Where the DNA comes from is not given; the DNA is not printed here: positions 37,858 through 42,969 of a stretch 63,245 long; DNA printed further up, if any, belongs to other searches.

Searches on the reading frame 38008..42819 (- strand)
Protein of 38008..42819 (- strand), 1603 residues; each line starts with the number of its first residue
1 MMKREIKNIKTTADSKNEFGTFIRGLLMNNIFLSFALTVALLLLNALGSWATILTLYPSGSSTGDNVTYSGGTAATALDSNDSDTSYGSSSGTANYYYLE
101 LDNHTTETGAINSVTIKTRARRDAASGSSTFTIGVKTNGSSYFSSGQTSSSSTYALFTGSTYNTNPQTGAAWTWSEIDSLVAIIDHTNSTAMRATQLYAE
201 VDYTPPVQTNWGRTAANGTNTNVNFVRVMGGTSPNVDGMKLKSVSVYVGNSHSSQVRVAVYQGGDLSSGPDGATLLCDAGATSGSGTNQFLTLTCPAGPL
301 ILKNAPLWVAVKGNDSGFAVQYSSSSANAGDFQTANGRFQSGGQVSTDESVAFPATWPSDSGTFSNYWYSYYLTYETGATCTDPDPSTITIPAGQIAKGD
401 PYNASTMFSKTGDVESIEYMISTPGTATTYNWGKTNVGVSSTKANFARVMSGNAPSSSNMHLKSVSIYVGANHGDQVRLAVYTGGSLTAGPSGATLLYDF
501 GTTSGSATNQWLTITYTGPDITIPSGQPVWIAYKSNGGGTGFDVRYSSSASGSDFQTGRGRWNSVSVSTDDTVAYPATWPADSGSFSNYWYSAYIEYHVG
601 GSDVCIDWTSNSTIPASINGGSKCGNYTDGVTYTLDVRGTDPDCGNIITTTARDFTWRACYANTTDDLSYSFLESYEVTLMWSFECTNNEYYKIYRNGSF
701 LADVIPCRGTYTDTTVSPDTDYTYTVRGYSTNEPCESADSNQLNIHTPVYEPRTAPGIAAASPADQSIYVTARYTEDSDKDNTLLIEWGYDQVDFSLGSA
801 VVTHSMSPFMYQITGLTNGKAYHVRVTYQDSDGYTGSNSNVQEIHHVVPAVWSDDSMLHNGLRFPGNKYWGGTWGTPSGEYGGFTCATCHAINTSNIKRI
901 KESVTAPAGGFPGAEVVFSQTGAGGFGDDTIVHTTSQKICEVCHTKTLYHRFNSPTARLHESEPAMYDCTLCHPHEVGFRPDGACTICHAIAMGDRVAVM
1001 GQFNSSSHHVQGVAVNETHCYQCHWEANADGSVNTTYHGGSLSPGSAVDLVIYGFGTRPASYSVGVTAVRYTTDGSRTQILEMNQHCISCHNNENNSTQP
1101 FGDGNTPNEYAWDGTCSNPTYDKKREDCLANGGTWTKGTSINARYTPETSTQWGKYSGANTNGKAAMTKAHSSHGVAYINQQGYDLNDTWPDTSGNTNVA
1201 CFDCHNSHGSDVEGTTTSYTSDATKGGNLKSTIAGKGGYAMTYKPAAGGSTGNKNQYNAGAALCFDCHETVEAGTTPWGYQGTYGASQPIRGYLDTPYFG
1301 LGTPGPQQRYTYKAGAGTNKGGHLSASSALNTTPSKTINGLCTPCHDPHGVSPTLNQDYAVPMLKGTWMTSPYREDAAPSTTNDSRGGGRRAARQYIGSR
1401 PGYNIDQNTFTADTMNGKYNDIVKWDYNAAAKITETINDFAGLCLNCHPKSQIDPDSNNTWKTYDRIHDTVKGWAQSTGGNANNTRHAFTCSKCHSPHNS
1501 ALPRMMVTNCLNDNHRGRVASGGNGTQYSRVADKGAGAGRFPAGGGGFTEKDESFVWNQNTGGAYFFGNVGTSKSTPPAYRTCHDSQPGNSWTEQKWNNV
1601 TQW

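Call 36: search_protein_families(library=pfam, proteins=[window:38008-42819:-], max_evalue=0.01)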
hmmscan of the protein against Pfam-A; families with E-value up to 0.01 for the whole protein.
window:38008-42819:- (1603 aa): 3 families
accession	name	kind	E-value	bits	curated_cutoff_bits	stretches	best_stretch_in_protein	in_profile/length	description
PF14522.11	Cytochrome_C7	-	2.1e-08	34.3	24.8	1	932-989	7-66/67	Cytochrome c7 and related cytochrome c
PF09699.15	Paired_CXXCH_1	-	1.8e-06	27.9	20.6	0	1200-1216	8-24/41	Doubled CXXCH motif (Paired_CXXCH_1)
PF14537.11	Cytochrom_c3_2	-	2.4e-06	28.3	25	0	1444-1510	9-77/79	Cytochrome c3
